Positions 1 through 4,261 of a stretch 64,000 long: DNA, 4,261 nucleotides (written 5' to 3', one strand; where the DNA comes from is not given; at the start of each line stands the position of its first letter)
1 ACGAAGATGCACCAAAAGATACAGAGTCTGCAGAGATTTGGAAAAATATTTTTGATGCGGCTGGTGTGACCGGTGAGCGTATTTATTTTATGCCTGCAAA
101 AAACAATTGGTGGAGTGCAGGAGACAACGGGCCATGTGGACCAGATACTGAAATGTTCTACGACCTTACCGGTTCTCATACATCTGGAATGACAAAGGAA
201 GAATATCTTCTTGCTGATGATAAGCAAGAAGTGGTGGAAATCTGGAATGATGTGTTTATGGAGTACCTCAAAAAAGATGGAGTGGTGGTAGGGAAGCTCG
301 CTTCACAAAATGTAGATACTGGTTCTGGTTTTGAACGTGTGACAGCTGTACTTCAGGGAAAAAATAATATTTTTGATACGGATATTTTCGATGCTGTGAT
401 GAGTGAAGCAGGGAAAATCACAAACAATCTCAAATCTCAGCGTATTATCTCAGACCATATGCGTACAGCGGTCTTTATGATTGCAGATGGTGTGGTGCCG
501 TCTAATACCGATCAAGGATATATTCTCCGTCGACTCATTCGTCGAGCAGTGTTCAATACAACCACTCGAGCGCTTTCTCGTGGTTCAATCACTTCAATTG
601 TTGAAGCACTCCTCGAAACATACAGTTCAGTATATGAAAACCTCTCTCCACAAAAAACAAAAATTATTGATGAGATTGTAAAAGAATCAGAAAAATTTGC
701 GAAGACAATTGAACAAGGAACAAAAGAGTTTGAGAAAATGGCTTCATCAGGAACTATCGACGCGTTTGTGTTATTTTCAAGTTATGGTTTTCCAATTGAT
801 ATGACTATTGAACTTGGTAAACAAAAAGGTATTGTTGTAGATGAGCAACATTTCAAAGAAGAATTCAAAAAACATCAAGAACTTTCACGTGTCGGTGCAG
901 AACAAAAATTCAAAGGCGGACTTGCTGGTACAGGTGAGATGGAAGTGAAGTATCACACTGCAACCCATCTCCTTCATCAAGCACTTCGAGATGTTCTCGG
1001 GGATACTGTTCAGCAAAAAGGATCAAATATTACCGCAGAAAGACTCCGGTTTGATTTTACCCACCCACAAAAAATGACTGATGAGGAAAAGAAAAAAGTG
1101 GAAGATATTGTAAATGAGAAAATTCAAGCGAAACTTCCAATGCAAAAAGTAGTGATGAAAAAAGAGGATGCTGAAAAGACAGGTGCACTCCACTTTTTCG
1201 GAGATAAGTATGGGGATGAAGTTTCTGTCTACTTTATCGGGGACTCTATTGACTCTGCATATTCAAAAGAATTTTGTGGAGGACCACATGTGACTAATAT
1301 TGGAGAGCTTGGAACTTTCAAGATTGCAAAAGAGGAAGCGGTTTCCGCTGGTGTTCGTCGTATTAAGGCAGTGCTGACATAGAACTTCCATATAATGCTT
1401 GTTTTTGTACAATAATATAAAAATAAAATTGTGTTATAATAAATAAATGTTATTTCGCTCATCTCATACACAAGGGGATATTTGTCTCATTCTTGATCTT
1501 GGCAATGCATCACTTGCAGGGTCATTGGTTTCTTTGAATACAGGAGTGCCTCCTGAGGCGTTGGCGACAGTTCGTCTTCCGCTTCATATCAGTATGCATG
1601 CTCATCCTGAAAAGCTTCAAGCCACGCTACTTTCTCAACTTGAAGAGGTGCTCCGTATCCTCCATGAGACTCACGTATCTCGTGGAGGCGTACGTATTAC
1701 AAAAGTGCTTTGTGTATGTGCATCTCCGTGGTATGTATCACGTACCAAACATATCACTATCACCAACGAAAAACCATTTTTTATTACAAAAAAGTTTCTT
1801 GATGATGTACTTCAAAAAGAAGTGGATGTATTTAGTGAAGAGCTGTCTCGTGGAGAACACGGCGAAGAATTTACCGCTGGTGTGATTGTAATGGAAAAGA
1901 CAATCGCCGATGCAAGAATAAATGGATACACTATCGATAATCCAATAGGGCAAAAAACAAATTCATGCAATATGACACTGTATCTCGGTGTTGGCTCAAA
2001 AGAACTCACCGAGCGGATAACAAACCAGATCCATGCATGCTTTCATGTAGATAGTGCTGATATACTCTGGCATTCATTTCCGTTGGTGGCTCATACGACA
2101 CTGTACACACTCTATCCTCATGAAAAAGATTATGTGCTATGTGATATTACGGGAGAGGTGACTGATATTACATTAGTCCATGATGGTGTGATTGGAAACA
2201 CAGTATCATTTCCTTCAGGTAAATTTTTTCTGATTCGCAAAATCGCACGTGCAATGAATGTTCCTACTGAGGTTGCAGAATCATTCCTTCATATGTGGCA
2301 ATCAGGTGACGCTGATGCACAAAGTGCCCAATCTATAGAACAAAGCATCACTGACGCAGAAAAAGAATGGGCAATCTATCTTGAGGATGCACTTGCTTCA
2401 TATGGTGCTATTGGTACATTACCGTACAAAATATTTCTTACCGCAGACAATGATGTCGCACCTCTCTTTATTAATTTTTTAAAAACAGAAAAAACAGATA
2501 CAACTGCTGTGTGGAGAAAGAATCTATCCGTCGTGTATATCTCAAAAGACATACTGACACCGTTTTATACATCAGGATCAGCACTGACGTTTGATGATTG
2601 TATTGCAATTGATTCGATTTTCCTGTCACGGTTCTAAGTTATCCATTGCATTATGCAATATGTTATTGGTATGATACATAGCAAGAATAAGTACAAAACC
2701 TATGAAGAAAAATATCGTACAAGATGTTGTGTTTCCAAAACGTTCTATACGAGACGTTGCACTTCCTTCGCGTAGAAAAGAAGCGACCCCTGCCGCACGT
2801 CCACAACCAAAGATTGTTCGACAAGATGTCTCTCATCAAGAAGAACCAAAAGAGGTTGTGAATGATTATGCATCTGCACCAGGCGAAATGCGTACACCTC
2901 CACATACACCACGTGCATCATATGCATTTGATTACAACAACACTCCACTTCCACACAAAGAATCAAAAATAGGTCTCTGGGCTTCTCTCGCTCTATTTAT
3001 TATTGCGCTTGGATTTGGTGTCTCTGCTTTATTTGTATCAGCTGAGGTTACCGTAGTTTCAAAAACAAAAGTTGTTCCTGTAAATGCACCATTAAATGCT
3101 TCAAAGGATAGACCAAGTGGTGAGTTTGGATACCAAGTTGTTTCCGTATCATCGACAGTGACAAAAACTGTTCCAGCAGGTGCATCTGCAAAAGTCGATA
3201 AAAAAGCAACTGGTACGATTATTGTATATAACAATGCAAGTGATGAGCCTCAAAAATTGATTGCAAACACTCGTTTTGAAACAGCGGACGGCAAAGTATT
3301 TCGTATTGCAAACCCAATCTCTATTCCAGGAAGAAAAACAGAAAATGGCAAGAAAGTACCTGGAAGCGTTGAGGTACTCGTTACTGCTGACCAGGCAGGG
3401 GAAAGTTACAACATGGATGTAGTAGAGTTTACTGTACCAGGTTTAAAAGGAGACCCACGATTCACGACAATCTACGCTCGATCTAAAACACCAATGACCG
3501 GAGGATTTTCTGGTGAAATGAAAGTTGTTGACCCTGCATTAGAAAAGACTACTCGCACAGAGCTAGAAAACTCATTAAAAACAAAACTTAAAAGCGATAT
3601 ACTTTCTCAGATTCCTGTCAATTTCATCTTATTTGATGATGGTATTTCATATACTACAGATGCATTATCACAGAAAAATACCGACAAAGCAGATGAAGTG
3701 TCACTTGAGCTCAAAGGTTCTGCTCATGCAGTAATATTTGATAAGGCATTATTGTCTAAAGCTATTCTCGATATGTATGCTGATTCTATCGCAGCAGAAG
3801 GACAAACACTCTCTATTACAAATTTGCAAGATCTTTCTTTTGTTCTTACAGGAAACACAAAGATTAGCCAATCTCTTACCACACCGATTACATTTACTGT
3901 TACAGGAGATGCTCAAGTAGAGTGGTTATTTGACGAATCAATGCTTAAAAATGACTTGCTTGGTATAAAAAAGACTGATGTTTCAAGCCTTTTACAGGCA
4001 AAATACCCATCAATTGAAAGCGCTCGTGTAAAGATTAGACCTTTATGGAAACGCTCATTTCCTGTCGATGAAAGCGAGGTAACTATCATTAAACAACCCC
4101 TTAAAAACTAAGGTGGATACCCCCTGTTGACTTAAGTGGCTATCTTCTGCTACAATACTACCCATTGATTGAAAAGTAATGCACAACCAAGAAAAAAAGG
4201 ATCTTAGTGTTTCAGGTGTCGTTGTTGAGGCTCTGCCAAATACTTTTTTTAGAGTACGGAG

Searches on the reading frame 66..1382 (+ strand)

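Call 64: search_protein_families(library=pfam, proteins=[window:66-1382:+], max_evalue=0.001)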
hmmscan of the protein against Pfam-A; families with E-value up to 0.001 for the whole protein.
window:66-1382:+ (438 aa): 2 families
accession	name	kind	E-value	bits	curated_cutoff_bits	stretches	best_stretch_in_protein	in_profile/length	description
PF01411.24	tRNA-synt_2c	-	4.9e-69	233.8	30.3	1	4-282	145-436/552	tRNA synthetases class II (A)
PF07973.19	tRNA_SAD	-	6.4e-16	58.5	24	1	386-433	1-43/44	Threonyl and Alanyl tRNA synthetase second additional domain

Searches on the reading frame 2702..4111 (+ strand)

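Call 64: search_protein_families(library=pfam, proteins=[window:2702-4111:+], max_evalue=0.001)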
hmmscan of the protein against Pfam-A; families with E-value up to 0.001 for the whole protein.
window:2702-4111:+ (469 aa): 1 family
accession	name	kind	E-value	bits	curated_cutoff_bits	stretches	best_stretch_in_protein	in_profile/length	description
PF21110.3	GlxA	-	1.8e-07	32.2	27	1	168-252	1-94/105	GlxA beta barrel domain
